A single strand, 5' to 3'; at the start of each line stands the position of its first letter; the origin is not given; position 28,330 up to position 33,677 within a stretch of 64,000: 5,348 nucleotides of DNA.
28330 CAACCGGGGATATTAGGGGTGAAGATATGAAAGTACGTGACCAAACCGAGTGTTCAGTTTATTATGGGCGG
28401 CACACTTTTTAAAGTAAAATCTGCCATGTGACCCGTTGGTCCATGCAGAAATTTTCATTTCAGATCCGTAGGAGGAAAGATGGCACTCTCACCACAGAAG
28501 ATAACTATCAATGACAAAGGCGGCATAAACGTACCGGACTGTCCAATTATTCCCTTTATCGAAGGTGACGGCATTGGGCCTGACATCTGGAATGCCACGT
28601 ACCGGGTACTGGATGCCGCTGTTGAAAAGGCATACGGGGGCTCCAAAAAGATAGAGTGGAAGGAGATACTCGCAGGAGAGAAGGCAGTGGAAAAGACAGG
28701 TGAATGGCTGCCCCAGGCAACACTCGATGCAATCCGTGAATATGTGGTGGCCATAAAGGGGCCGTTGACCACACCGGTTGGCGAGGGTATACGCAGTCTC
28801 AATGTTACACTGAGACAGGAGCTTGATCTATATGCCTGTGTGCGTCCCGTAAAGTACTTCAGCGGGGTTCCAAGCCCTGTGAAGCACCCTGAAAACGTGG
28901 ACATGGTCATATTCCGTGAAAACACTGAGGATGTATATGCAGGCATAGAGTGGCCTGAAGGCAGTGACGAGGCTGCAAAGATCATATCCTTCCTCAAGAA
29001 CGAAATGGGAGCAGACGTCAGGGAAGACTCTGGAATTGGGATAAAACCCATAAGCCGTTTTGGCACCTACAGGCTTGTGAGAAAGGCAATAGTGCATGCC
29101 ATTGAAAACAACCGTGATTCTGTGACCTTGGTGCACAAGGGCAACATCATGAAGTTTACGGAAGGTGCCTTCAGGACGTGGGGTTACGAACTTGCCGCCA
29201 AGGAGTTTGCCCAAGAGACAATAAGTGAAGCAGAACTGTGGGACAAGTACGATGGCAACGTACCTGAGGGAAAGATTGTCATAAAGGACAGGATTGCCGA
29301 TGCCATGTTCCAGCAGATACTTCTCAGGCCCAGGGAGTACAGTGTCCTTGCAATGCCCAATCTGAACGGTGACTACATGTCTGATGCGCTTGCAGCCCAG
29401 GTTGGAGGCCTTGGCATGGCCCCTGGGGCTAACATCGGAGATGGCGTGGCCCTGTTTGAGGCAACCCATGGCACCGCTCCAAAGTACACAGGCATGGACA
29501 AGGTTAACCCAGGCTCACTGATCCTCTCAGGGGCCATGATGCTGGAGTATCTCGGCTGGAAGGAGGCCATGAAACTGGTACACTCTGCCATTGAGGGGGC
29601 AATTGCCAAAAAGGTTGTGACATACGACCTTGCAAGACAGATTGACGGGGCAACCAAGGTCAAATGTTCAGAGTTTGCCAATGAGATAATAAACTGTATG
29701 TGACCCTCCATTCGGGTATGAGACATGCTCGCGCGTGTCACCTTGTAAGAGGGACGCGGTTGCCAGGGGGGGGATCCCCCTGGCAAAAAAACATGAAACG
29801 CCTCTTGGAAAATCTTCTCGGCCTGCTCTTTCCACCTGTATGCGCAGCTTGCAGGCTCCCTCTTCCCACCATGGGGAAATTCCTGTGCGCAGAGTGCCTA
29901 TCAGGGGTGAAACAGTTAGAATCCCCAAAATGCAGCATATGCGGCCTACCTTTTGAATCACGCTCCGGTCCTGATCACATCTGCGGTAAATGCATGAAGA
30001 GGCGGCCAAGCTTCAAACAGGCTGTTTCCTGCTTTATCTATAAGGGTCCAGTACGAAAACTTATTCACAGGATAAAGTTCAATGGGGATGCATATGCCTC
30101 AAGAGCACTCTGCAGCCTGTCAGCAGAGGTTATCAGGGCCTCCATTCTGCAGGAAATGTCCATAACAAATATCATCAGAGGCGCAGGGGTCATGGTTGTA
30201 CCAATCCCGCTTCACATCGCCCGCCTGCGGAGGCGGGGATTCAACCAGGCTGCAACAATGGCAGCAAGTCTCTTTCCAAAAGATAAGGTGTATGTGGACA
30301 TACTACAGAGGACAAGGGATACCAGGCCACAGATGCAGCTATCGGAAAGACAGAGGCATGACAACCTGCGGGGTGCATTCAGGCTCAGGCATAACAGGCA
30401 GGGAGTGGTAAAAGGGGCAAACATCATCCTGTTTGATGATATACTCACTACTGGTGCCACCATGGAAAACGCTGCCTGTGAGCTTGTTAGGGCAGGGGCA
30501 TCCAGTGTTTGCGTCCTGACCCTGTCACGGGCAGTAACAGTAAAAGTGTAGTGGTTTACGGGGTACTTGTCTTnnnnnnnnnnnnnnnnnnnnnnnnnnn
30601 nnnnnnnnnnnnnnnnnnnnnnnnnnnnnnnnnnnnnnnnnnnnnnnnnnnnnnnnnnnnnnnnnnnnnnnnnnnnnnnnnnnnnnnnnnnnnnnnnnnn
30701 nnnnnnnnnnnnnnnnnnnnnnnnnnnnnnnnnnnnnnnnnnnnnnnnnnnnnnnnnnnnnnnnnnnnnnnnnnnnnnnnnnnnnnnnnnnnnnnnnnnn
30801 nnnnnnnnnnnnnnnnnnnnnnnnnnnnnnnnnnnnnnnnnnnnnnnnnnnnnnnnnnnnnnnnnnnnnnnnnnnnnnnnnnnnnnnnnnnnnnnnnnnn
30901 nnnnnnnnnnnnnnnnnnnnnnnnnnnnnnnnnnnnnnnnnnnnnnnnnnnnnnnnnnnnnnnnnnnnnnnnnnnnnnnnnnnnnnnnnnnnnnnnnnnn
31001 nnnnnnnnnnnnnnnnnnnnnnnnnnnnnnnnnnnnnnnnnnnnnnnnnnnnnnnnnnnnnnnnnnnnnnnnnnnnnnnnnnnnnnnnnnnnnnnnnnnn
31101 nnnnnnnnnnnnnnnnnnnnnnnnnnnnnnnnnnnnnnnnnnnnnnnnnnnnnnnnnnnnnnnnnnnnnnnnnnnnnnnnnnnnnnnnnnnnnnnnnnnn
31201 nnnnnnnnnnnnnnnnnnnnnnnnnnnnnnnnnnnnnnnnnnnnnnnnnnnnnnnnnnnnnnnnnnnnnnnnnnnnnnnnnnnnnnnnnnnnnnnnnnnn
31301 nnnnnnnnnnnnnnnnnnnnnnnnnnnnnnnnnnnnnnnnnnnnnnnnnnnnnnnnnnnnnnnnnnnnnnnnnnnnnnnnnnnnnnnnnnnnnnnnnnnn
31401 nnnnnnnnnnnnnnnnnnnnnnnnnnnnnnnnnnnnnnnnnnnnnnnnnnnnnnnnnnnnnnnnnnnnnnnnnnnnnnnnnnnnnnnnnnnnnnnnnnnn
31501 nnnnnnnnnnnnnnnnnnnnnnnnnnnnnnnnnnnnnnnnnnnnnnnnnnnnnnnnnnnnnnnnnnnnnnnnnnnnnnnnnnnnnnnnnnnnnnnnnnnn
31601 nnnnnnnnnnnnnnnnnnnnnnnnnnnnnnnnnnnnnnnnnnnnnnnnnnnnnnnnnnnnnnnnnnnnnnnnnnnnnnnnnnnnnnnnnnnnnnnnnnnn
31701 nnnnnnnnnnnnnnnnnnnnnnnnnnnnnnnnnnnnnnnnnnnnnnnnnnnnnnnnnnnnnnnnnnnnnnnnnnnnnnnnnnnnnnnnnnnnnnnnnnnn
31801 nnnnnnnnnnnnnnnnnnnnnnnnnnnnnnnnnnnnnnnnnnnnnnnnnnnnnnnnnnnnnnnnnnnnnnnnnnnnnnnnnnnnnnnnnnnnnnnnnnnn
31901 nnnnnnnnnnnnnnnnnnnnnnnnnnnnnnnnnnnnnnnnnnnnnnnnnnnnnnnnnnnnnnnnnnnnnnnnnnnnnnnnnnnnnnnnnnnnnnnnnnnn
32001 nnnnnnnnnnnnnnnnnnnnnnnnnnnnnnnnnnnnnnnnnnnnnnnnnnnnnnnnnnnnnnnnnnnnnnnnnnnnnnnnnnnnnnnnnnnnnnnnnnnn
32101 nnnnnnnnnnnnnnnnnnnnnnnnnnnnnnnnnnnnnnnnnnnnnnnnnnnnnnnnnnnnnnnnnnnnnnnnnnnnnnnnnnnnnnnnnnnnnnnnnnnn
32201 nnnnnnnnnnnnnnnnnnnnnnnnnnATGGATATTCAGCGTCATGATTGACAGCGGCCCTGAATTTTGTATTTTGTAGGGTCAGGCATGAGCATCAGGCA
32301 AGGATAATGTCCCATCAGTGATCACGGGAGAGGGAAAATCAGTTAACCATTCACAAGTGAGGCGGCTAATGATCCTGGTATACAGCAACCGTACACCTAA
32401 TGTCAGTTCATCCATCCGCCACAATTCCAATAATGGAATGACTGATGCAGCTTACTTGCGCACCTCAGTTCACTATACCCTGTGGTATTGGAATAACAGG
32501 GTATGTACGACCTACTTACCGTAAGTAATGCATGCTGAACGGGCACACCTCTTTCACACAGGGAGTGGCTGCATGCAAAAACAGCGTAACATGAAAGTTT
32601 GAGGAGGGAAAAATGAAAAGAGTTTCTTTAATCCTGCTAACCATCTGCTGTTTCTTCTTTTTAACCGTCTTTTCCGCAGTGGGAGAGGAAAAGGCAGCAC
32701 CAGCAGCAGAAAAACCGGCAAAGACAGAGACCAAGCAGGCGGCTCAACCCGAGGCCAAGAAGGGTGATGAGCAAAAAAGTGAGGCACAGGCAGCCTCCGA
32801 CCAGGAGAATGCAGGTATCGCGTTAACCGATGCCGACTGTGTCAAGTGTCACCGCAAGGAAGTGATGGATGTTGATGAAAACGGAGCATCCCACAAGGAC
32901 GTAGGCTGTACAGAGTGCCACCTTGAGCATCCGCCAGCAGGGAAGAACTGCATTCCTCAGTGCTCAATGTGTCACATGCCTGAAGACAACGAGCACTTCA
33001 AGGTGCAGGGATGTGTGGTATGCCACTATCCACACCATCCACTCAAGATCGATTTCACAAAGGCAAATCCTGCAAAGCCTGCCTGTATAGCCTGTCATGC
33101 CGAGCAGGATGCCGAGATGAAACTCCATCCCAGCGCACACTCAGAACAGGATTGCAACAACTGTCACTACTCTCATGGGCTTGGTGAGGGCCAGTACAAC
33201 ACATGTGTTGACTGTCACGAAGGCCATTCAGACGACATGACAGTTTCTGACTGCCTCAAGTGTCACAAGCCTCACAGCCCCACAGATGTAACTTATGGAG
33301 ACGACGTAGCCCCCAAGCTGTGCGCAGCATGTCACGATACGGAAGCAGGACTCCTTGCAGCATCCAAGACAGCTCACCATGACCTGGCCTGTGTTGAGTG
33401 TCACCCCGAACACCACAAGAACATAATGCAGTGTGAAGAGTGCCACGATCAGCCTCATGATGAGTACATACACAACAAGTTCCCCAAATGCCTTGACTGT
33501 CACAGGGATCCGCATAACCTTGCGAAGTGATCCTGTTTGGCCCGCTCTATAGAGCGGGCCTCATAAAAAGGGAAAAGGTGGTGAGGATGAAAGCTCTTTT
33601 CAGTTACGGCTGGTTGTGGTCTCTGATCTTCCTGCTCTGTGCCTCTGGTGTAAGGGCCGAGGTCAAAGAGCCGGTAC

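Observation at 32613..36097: Three tandem paralogous multihaem cytochromes (44 CxxCH in total) built from shuffled tetrahaem modules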

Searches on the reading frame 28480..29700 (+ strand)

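Call 11: search_protein_families(library=pfam, proteins=[window:28480-29700:+], max_evalue=0.001)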
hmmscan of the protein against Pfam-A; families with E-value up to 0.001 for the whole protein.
window:28480-29700:+ (407 aa): 1 family
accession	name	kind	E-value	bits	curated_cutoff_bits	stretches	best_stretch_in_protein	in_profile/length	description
PF00180.25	Iso_dh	-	1.8e-97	327.1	27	1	24-403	2-348/348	Isocitrate/isopropylmalate dehydrogenase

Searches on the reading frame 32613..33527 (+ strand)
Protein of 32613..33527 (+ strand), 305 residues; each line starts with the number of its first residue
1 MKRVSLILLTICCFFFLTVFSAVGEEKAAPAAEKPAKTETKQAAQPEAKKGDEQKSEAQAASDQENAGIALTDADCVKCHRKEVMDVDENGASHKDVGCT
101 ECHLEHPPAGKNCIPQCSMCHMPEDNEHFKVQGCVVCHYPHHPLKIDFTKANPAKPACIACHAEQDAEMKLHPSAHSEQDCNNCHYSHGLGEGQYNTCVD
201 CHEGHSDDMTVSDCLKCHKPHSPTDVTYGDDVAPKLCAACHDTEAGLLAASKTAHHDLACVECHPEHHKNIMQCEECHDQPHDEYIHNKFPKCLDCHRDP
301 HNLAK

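Call 4: search_protein_families(library=pfam, proteins=[window:32613-33527:+], max_evalue=1)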
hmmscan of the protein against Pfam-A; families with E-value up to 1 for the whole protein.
window:32613-33527:+ (305 aa): 6 families
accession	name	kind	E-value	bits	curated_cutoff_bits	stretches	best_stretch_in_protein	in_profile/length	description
PF14522.11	Cytochrome_C7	-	3.6e-09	36.8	24.8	3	127-185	7-66/67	Cytochrome c7 and related cytochrome c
PF14537.11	Cytochrom_c3_2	-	1.2e-08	35.8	25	2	212-279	7-79/79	Cytochrome c3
PF09699.15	Paired_CXXCH_1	-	0.00021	21.3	20.6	2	211-245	6-40/41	Doubled CXXCH motif (Paired_CXXCH_1)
PF02085.21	Cytochrom_CIII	-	0.0012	19.6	22.9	0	50-103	56-101/101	Class III cytochrome C family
PF13435.11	Cytochrome_C554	-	0.0071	17.7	20.8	1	51-103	26-83/84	Cytochrome c554 and c-prime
PF04277.18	OAD_gamma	-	0.11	13.6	27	1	5-52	17-57/76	Oxaloacetate decarboxylase, gamma chain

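Call 5: search_protein_families(library=ncbifam, proteins=[window:32613-33527:+], max_evalue=1)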
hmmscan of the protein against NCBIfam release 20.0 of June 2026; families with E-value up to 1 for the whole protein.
window:32613-33527:+ (305 aa): 8 families
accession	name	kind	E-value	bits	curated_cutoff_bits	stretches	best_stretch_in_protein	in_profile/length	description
TIGR03508.1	decahem_SO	subfamily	8.1e-08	32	192.2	1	36-206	33-223/258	DmsE family decaheme c-type cytochrome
NF045713.1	CxxCH_16_HmcA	equivalog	5.7e-07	28.5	400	1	2-245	2-256/541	sulfate respiration complex hexadecaheme cytochrome HmcA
NF045722.1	c3_cytochr_TmcA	equivalog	1.1e-05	25.3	114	2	201-278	47-124/125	acidic tetraheme cytochrome c3 TmcA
TIGR01905.1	paired_CXXCH_1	subfamily_domain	3.6e-05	23.6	25.2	2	212-244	7-39/41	doubled CXXCH domain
NF047727.1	4hemeCytCCctA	equivalog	9.5e-05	22.5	180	2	128-203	34-105/109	tetraheme c-type cytochrome CctA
NF041028.1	decahem_GSU2203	exception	0.00058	19.2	325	2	116-242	110-253/317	GSU2203 family decaheme c-type cytochrome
TIGR03153.1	cytochr_NrfH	equivalog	0.005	16.9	134.2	3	69-104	98-134/138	cytochrome c nitrite reductase small subunit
TIGR03593.1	yidC_nterm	equivalog_domain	0.036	13.6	58.25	1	6-63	4-65/363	membrane protein insertase YidC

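Call 12: list_cluster_members(proteins=[P0001, window:32613-33527:+, window:35114-36094:+, P0024, P0035])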
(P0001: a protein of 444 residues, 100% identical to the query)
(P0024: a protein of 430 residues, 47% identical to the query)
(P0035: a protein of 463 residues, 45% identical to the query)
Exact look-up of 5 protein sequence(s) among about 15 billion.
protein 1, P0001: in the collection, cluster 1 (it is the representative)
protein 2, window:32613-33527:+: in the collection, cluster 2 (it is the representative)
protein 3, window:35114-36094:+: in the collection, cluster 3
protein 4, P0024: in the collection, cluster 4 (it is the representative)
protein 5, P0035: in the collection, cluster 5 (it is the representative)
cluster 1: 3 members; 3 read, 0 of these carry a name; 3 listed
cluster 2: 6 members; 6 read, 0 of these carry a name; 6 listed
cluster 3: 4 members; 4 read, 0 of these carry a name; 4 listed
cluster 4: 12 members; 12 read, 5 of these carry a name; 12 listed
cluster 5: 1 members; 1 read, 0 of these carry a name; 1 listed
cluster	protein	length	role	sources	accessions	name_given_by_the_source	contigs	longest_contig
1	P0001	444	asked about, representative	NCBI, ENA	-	-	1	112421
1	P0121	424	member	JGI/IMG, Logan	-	-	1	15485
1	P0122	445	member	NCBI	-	-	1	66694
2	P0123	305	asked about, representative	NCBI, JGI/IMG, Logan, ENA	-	-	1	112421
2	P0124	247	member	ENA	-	-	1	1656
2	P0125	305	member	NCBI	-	-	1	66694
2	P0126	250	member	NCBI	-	-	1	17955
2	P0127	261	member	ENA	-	-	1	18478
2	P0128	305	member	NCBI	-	-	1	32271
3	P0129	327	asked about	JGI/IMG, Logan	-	-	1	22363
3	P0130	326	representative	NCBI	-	-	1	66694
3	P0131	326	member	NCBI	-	-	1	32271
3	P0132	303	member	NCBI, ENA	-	-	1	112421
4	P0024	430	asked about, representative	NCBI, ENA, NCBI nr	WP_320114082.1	cytochrome c3 family protein [uncultured Desulfuromonas sp.]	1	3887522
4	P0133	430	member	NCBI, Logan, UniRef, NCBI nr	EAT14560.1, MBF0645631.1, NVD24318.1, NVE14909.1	hypothetical protein HTZ97_00300 [Desulfuromonas acetoxidans] | Doubled CXXCH motif domain-containing protein n=1 Tax=Desulfuromonas acetoxidans (strain ... | cytochrome c3 family protein [Desulfuromonas acetoxidans]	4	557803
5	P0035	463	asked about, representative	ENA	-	-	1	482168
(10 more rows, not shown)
